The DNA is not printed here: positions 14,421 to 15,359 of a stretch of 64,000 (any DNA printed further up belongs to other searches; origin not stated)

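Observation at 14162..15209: Two-gene module: conserved unknown protein + GIY-YIG-like nuclease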

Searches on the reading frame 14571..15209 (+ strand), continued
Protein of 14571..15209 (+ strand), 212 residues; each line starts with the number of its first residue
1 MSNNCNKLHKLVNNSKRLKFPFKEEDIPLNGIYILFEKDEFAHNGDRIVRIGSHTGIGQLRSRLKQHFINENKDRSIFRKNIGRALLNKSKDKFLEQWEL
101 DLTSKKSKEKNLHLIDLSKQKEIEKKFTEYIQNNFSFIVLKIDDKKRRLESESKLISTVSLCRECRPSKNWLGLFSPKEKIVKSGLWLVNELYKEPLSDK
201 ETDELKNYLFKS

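Call 35: find_related_loci(query=A1, collection=viral_contigs, flank=8000)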
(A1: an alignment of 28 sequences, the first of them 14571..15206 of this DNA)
Query A1 (212 aa) in viral_contigs; peptide patterns used: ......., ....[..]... (x = any residue, [..] = any of these).
72 stretches matched a pattern; 11 encode a relative of the query (tblastn E <= 1e-3); 11 distinct loci.
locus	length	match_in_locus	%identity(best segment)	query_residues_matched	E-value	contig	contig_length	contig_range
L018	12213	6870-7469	45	1-202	2e-55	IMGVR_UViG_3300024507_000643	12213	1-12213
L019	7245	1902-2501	45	1-202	2e-55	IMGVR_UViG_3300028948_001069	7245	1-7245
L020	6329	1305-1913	44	1-205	3e-55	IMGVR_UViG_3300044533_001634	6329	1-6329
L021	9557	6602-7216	44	5-209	3e-48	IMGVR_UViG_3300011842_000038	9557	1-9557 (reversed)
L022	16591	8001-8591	40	5-205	3e-46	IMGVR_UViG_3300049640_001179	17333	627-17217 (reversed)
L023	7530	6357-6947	40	5-205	3e-46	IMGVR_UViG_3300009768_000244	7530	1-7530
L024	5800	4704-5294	40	5-205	3e-46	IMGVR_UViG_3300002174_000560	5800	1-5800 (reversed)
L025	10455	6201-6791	39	5-205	8e-46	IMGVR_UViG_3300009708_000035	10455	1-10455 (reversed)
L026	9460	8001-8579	39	5-201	1e-44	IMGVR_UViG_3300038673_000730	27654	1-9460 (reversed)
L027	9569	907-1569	29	1-193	1e-17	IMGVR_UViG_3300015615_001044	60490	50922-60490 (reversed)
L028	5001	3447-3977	30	28-195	2e-9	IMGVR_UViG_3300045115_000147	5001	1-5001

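Call 36: find_related_loci(query=A1, collection=metagenome_contigs, flank=10000)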
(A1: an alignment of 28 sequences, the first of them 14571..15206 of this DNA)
Query A1 (212 aa) in metagenome_contigs; peptide patterns used: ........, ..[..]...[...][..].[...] (x = any residue, [..] = any of these).
600 stretches matched a pattern (row limit reached: there are more); 509 encode a relative of the query (tblastn E <= 1e-3); the best 80 are kept; 80 distinct loci.
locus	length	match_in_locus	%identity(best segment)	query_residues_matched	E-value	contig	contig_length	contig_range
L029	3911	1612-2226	74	1-205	4e-99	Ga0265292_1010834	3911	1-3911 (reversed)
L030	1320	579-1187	73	5-207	2e-105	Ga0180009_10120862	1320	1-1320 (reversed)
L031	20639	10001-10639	69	1-209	8e-96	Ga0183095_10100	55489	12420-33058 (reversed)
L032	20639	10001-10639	69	1-209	8e-96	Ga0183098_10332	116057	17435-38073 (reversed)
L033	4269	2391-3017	68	1-209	2e-95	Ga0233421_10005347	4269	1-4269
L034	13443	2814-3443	70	1-210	5e-95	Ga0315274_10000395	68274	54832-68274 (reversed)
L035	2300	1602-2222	71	1-207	1e-98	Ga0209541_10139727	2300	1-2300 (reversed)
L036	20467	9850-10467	70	4-209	2e-94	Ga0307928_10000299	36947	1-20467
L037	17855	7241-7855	72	2-206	2e-94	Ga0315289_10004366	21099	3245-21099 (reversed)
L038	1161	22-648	69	1-209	4e-102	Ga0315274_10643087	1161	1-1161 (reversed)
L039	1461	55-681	71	1-209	2e-100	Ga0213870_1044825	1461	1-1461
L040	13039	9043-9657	68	2-206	1e-93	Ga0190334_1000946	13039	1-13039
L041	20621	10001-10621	69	3-209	4e-94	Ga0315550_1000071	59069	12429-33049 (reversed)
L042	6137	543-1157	72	1-205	7e-94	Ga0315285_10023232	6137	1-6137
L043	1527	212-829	71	1-206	5e-100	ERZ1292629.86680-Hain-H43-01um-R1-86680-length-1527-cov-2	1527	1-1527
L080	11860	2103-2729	65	1-209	1e-90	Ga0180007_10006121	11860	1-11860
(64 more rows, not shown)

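Call 37: search_protein_representatives(protein=window:14571-15209:+)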
Query: 212 residues. Proteins with E-value up to 0.001 (for the whole library): 1236; up to 1e-10: 705; up to 1e-30: 205. The best 150 are listed.
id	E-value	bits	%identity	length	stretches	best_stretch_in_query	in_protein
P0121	6.4e-79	280.6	63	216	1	1-208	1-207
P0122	2.7e-78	278.6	66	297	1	3-207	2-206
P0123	1.3e-73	263.4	60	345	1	3-199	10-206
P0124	3.2e-73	262.1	59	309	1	1-209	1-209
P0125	3.6e-70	252.1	58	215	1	1-203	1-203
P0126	2.6e-69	249.3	55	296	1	1-199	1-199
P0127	2.8e-68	245.9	56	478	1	4-205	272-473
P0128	1.2e-67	243.8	56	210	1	1-201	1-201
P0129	2.4e-67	242.8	55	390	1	4-206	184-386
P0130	1.1e-66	240.6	56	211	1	1-209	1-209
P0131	5.0e-65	235.3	56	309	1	1-199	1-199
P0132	1.8e-64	233.5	53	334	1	4-205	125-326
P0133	4.9e-64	232.0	56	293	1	2-208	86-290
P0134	5.3e-64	231.9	52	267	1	3-205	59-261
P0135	3.3e-62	226.1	51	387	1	2-205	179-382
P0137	8.6e-61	221.5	52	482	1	4-203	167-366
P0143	7.4e-59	215.1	52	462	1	4-204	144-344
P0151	3.3e-54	199.9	47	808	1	4-202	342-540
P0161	1.0e-51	191.9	47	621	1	3-207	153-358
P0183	1.4e-44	168.5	43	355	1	4-201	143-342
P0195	5.6e-43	163.3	42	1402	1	4-197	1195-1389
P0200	1.4e-42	162.0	42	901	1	5-210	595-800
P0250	2.7e-37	144.7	44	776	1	8-210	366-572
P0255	1.2e-36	142.6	39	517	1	2-206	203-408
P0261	4.2e-36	140.9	39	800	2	4-209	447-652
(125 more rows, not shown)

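Call 38: search_protein_families(library=pfam, proteins=[P0143, P0195, P0200, P0151, P0161, P0250, P0261, P0127, P0137, P0255], max_evalue=0.001)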
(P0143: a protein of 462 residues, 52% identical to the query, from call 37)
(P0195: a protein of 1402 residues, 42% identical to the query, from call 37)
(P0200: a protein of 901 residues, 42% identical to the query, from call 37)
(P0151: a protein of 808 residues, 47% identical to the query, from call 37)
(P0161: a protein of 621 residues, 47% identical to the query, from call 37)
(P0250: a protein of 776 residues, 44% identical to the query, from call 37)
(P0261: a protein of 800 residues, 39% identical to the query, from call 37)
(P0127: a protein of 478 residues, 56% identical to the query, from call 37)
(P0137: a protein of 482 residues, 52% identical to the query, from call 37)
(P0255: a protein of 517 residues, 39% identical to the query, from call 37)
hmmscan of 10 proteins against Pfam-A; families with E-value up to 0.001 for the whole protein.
P0143 (462 aa): 2 families
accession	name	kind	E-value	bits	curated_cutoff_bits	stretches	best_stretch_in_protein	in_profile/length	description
PF21818.3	DUF6884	-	7.2e-43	146.4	30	1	9-139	1-135/135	Family of unknown function (DUF6884)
PF24698.1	DUF7662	-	5.2e-19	68.3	26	1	383-453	1-64/72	Domain of unknown function (DUF7662)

P0195 (1402 aa): 21 families
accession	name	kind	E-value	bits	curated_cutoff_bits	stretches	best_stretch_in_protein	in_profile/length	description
PF00515.34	TPR_1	-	8.6e-89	288.5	27.8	9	325-358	1-34/34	Tetratricopeptide repeat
PF13414.12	TPR_11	-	2e-83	274.3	26.8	11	302-339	5-42/42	TPR repeat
PF07719.23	TPR_2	-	4.3e-68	220.3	27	6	325-358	1-34/34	Tetratricopeptide repeat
PF13181.12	TPR_8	-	1.4e-50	165.6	25.7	5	325-357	1-33/34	Tetratricopeptide repeat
PF13431.12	TPR_17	-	1.2e-42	141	24.4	2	314-345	2-33/34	Tetratricopeptide repeat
PF21818.3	DUF6884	-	7.8e-41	139.8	30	1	1058-1187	1-134/135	Family of unknown function (DUF6884)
PF13432.12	TPR_16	-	2.4e-40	137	32.7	5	671-731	3-63/65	Tetratricopeptide repeat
PF13371.12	TPR_9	-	9e-36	122.2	35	2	680-737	10-67/73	Tetratricopeptide repeat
PF13424.12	TPR_12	-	1.1e-29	102.9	30.1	2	636-694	8-74/77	Tetratricopeptide repeat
PF13428.12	TPR_14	-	3.2e-17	61.8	23.5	0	667-706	3-42/44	Tetratricopeptide repeat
PF13174.12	TPR_6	-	1.3e-14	54.2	26.3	0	633-660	2-29/33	Tetratricopeptide repeat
PF25575.1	TPR_BSK1_C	-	1.1e-11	45.1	42.2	0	603-667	48-113/118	Serine/threonine-protein kinase BSK1-like, TPR repeats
PF14559.12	TPR_19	-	9.4e-10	39.1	25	0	305-346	5-46/68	Tetratricopeptide repeat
PF13374.12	TPR_10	-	1.1e-08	35.2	27.5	0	531-557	4-30/42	Tetratricopeptide repeat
PF23914.1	TPR_CcmH_CycH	-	2.1e-07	31.4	42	0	457-558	46-150/158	Cytochrome c-type biogenesis protein H TPR domain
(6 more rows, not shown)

P0200 (901 aa): 12 families
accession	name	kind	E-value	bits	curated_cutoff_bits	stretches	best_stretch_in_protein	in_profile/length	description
PF21818.3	DUF6884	-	1.2e-35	123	30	1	462-590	2-134/135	Family of unknown function (DUF6884)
PF05970.20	PIF1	-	5.5e-26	92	25.9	1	6-219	2-218/223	PIF1-like helicase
PF13604.12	AAA_30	-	6.9e-14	52.5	27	1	6-229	2-183/191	AAA domain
PF13245.12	AAA_19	-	5.1e-10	40.1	25.1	1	19-160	9-132/134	AAA domain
PF01443.25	Viral_helicase1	-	3.3e-07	30.8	21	0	248-410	62-221/228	Viral superfamily 1 RNA helicase core domain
PF00270.35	DEAD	-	1.4e-05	25.3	26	1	8-124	2-132/167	DEAD/DEAH box helicase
PF02689.20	Herpes_Helicase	-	1.6e-05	23.6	27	1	373-416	731-775/808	Helicase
PF13401.12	AAA_22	-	4.7e-05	24.1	27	1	23-152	7-122/130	AAA domain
PF13538.12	UvrD_C_2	-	9.6e-05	22.6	27.4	1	371-408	1-44/52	UvrD-like helicase C-terminal domain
PF13191.12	AAA_16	-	0.00043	21.3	32.6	0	12-51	15-54/167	AAA ATPase domain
PF00437.27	T2SSE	-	0.00051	19.2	24.9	1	7-51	128-173/370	Type II/IV secretion system protein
PF01637.24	ATPase_2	-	0.0007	19.9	33.2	0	14-51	12-50/225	ATPase domain predominantly from Archaea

P0151 (808 aa): 2 families
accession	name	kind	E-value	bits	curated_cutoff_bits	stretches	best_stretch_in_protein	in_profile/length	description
PF21818.3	DUF6884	-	4.9e-42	143.7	30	1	198-328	1-135/135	Family of unknown function (DUF6884)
PF24698.1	DUF7662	-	1.4e-16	60.5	26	1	578-648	1-64/72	Domain of unknown function (DUF7662)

P0161 (621 aa): 2 families
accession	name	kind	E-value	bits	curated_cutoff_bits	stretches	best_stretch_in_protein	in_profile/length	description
PF21818.3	DUF6884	-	3.7e-40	137.6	30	1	7-136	1-134/135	Family of unknown function (DUF6884)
PF24698.1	DUF7662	-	5e-16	58.7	26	1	386-457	1-66/72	Domain of unknown function (DUF7662)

P0250 (776 aa): 3 families
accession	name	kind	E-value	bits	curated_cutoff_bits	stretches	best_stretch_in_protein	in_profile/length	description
PF12799.13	LRR_4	-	7e-16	58.3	27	3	193-233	2-43/44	Leucine Rich repeats (2 copies)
PF23952.1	LRR_EndoS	-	7.4e-07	29.8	27.9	0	657-744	26-103/116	Endo-beta-N-acetylglucosaminidase EndoS LRR domain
PF13855.12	LRR_8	-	0.00032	20.9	27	0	217-270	4-61/61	Leucine rich repeat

P0261 (800 aa): 3 families
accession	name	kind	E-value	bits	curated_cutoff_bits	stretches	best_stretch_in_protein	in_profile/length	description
PF21818.3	DUF6884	-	4.5e-37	127.6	30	1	305-434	1-134/135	Family of unknown function (DUF6884)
PF01396.24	Zn_ribbon_Top1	-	2e-09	37.5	32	1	251-288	4-39/39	Topoisomerase DNA binding C4 zinc finger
PF21530.3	Pif1_2B_dom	-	5.8e-05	23.2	23.9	1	65-101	12-47/47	DNA helicase Pif1, 2B domain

P0127 (478 aa): 1 family
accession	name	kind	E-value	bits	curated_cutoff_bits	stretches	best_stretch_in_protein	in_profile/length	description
PF21818.3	DUF6884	-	1.3e-17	64.6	30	1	25-142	15-134/135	Family of unknown function (DUF6884)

P0137 (482 aa): 2 families
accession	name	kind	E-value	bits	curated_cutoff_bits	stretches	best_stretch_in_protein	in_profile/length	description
PF21818.3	DUF6884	-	4.8e-39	134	30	1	22-152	1-135/135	Family of unknown function (DUF6884)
PF24698.1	DUF7662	-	5.5e-15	55.4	26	1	401-472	1-65/72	Domain of unknown function (DUF7662)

P0255 (517 aa): 0 families

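Call 42: find_homologous_proteins(query=P0183)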
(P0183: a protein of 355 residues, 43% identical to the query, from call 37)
Query P0183 (355 aa): 1024 proteins with E <= 0.001 among 8000 candidates; the best 120 are listed.
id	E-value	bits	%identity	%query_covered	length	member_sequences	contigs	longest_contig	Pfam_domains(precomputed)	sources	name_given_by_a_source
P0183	2.7e-231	785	100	100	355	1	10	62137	PF26468.1,PF21818.4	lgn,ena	-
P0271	1.3e-84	303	45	97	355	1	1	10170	PF26468.1,PF21818.4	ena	-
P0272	3.4e-80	288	40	97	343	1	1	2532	PF26468.1,PF21818.4,PF03883.21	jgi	jgi:hypothetical protein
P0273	1.2e-79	286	42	97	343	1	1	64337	PF26468.1,PF21818.4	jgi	jgi:hypothetical protein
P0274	3.3e-79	285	46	97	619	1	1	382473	PF26468.1,PF24698.2,PF21818.4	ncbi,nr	ncbi:MAG: hypothetical protein U5L08_00180 [Xanthomonadales bacterium]|nr:hypothetical protein [Xant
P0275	3.3e-79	285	40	100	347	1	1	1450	PF26468.1,PF21818.4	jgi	jgi:hypothetical protein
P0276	5.6e-79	284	44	95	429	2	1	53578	PF26468.1,PF21818.4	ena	-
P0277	9.2e-79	283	43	93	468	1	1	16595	PF26468.1,PF24698.2,PF21818.4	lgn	-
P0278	1.2e-78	283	44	95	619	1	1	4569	PF26468.1,PF24698.2,PF21818.4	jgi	jgi:hypothetical protein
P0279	3.3e-78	282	41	98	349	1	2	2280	PF26468.1,PF21818.4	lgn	-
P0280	3.5e-78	282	44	95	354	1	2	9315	PF26468.1,PF21818.4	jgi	-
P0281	6.2e-78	281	40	99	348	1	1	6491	PF26468.1,PF21818.4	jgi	jgi:hypothetical protein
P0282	6.4e-78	281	43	97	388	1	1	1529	PF26468.1,PF21818.4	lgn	-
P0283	8.7e-78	280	42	98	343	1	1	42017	PF26468.1,PF21818.4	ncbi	-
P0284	1.5e-77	279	43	96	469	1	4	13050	PF26468.1,PF24698.2,PF21818.4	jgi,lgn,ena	-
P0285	1.8e-77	279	41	99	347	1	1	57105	PF26468.1,PF21818.4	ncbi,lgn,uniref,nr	ncbi:DUF6884 domain-containing protein [Methanobacterium sp.]|uniref:DUF6884 domain-containing prote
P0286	2.1e-77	279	40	97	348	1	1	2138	PF26468.1,PF21818.4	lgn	-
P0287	2.4e-77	279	45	97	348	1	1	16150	PF26468.1,PF21818.4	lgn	-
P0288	2.7e-77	279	44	96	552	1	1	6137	PF26468.1,PF24698.2,PF21818.4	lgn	-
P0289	6.1e-77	277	41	97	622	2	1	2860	PF26468.1,PF24698.2,PF21818.4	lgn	-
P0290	1.1e-76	277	44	95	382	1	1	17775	PF26468.1,PF21818.4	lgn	-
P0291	1.1e-76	277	40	99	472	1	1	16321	PF26468.1,PF21818.4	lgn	-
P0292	1.2e-76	276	40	97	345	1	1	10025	PF26468.1,PF21818.4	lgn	-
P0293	5.6e-76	274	40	97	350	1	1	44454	PF26468.1,PF21818.4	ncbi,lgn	-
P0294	1.4e-75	273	44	95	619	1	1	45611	PF26468.1,PF24698.2,PF21818.4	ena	-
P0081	2.0e-75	272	40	97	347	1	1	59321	PF26468.1,PF21818.4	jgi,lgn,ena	-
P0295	2.1e-75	272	40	99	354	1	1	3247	PF26468.1,PF21818.4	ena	-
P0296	2.9e-75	272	41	97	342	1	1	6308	PF26468.1,PF21818.4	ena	-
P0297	3.1e-75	272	42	97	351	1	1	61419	PF26468.1,PF21818.4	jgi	-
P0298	5.5e-75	271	39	97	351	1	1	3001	PF26468.1,PF21818.4,PF03883.21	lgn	-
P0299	5.5e-75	271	38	97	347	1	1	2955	PF26468.1,PF21818.4,PF03883.21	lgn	-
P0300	9.6e-75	270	39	97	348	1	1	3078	PF26468.1,PF21818.4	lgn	-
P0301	1.6e-74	269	44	97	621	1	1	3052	PF26468.1,PF24698.2,PF21818.4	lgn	-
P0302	1.8e-74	269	43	95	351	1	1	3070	PF26468.1,PF21818.4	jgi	-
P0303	1.8e-74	269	39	98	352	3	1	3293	PF26468.1,PF21818.4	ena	-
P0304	4.3e-74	268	40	98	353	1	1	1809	PF26468.1,PF21818.4,PF03883.21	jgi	-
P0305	1.4e-73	266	42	97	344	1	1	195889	PF26468.1,PF21818.4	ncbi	-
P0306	1.5e-73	266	42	97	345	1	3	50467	PF26468.1,PF21818.4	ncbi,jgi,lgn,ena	-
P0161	1.8e-73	266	43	98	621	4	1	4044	PF26468.1,PF24698.2,PF21818.4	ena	-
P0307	2.1e-73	266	40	98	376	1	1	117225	PF26468.1,PF21818.4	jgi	jgi:hypothetical protein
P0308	2.3e-73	266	43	97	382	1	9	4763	PF26468.1,PF21818.4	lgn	-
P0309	2.3e-73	266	41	97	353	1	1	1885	PF26468.1,PF21818.4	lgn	-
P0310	4.8e-73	265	43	95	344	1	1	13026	PF26468.1,PF21818.4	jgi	-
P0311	8.7e-73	264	38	97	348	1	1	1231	PF26468.1,PF21818.4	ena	-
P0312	9.0e-73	264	39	98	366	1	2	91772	PF26468.1,PF21818.4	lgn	-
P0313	1.1e-72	263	39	95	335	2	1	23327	PF26468.1,PF21818.4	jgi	-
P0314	1.2e-72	263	39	97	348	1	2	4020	PF26468.1,PF21818.4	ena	-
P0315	1.4e-72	263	41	99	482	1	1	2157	PF26468.1,PF24698.2,PF21818.4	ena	-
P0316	3.0e-72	262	40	95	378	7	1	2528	PF26468.1,PF21818.4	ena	-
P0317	3.1e-72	262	40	97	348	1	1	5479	PF26468.1,PF21818.4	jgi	-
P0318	3.4e-72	262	39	98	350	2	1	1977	PF26468.1,PF21818.4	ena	-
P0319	5.5e-72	261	40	97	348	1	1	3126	PF26468.1,PF21818.4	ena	-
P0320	1.3e-71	260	38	97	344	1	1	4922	PF26468.1,PF21818.4,PF03883.21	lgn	-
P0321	1.4e-71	260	38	97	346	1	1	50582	PF26468.1,PF21818.4,PF03883.21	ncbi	-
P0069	2.9e-71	259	39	97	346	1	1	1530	PF26468.1,PF21818.4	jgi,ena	-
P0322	8.9e-71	257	39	95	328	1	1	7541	PF26468.1,PF21818.4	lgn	-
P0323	4.0e-70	255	38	97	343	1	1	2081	PF26468.1,PF21818.4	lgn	-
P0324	5.2e-70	255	38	97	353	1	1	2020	PF26468.1,PF21818.4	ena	-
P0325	2.1e-68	249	40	92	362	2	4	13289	PF26468.1,PF21818.4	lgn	-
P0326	2.2e-68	249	40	91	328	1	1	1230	PF26468.1,PF21818.4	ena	-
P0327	2.3e-68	249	36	98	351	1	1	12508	PF26468.1,PF21818.4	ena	-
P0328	5.4e-68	248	36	99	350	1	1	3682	PF26468.1,PF21818.4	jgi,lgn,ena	-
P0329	1.5e-67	247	35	98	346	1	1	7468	PF26468.1,PF21818.4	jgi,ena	-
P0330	3.3e-66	242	39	90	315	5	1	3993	PF26468.1,PF21818.4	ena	-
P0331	5.4e-66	241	38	92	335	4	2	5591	PF26468.1,PF21818.4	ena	-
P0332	5.4e-65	238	40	92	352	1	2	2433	PF26468.1,PF21818.4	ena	-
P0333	2.0e-63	233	41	91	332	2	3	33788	PF26468.1,PF21818.4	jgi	jgi:hypothetical protein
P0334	2.3e-63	233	38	94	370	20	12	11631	PF26468.1,PF21818.4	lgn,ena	-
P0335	2.4e-63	233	38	92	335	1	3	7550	PF26468.1,PF21818.4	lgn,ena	-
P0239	2.7e-63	233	38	97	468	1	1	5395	PF26468.1,PF21818.4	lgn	-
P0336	1.6e-62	230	38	94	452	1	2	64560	PF26468.1,PF21818.4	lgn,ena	-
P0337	9.3e-61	224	39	94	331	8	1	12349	PF26468.1,PF21818.4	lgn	-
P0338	2.8e-60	223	37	97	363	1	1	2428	PF26468.1,PF21818.4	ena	-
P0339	7.9e-59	218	35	99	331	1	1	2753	PF26468.1,PF21818.4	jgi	jgi:hypothetical protein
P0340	8.4e-59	218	39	94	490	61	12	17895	PF26468.1,PF24698.2,PF21818.4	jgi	-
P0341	2.7e-58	216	38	93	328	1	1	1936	PF26468.1,PF21818.4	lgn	-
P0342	8.6e-58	214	37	94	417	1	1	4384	PF26468.1,PF24698.2,PF21818.4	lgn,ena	-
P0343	1.3e-57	214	35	93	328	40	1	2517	PF20815.4,PF26468.1,PF21818.4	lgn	-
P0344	3.2e-56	209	38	97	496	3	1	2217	PF26468.1,PF24698.2,PF21818.4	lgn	-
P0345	1.8e-55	207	36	93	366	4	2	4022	PF26468.1,PF21818.4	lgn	-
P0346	6.3e-55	205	51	56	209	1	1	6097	PF26468.1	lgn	-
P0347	6.4e-55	205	51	55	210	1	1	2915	PF26468.1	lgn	-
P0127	8.8e-55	205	44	59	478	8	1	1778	PF26345.1,PF26468.1,PF21818.4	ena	-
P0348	1.2e-53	201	38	86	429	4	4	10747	PF26468.1,PF21818.4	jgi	jgi:hypothetical protein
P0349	1.7e-53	200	42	72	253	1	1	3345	PF26468.1,PF21818.4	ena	-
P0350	6.9e-53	198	48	59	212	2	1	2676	PF26468.1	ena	-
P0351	1.5e-52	197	49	57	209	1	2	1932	PF26468.1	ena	-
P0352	1.8e-52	197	49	55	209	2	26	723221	PF26468.1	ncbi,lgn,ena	-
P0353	2.0e-52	197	48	58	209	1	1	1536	PF26468.1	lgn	-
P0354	2.4e-52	197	47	57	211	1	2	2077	PF26468.1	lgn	-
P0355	5.4e-52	195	47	57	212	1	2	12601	PF26468.1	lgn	-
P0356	8.3e-52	195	48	57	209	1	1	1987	PF26468.1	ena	-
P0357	1.6e-51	194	44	60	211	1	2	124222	PF26468.1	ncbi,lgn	-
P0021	1.7e-51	194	46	57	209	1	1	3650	PF26468.1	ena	-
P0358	1.7e-51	194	48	57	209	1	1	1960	PF26468.1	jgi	-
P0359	1.9e-51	194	47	58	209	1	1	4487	PF26468.1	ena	-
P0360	2.7e-51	193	49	57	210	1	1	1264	PF26468.1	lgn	-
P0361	2.8e-51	193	45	63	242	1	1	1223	PF26468.1,PF21818.4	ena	-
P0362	2.9e-51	193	48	58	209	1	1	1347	PF26468.1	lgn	-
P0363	3.7e-51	193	45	60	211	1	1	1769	PF26468.1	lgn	-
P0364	3.8e-51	193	46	58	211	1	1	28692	PF26468.1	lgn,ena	-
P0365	5.0e-51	192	46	57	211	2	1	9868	PF26468.1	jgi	jgi:hypothetical protein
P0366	6.0e-51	192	48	55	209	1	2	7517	PF26468.1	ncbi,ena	-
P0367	6.6e-51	192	45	59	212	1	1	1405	PF26468.1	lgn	-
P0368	7.9e-51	192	48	56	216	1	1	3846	PF26468.1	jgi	jgi:hypothetical protein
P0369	1.1e-50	191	48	57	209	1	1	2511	PF26468.1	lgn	-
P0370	1.3e-50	191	44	58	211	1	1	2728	PF26468.1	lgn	-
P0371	1.3e-50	191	31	95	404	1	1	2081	PF26468.1,PF21818.4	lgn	-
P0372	1.4e-50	191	47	57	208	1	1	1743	PF26468.1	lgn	-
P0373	1.5e-50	191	48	57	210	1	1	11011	PF26468.1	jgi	jgi:hypothetical protein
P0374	2.0e-50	190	44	58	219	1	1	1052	PF26468.1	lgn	-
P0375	2.2e-50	190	47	57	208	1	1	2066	PF26468.1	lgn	-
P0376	2.4e-50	190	43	60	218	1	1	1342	PF26468.1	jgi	jgi:hypothetical protein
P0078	3.2e-50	190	45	58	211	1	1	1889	PF26468.1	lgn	-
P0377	3.2e-50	190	46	58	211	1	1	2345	PF26468.1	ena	-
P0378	3.2e-50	190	45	56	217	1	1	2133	PF26468.1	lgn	-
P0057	4.1e-50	189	46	58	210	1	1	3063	PF26468.1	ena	-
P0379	4.7e-50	189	46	56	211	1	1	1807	PF26468.1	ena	-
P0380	4.8e-50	189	42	63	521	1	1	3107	PF26345.1,PF26468.1,PF21818.4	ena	-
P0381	5.1e-50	189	44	61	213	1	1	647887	PF26468.1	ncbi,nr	ncbi:MAG: hypothetical protein JSW08_03470 [archaeon]|nr:MAG: hypothetical protein JSW08_03470 [arch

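Call 48: search_protein_families(library=padloc, alignment_id=A3, max_evalue=0.00001)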
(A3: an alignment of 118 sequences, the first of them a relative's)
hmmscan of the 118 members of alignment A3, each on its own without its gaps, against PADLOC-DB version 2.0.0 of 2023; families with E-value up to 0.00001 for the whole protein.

A. member 1, L001:10624-11508:- (295 aa): 0 families

B. families by the number of members that match (of 118 scanned): 66 families (the first 25 are shown)
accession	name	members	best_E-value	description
PDLC03398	REase_II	5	6e-23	Type II nicking endonuclease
PDLC04134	mad2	3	1.4e-25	mads_2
PDLC04140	mad8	2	1.8e-11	mads_8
PDLC03040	REase_I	1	0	Type I restriction enzyme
PDLC02897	DpdJ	1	9.3e-120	DpdJ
PDLC02503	BrxHI|BrxHII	1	3.5e-72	BrxHI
PDLC03044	REase_I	1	2.2e-69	Type I restriction enzyme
PDLC00002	DruA1|DruA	1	5.7e-69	DUF4338 domain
PDLC03041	REase_I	1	1.6e-67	Type I restriction enzyme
PDLC03048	REase_I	1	5.7e-64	Type I restriction enzyme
PDLC03960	SngC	1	2.1e-62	-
PDLC02501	BrxHI|BrxHII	1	1.3e-39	BrxHI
PDLC00001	DruA1|DruA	1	1.3e-26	DUF4338 domain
PDLC03046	REase_I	1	4.2e-25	Type I restriction enzyme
PDLC03045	REase_I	1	5.8e-20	Type I restriction enzyme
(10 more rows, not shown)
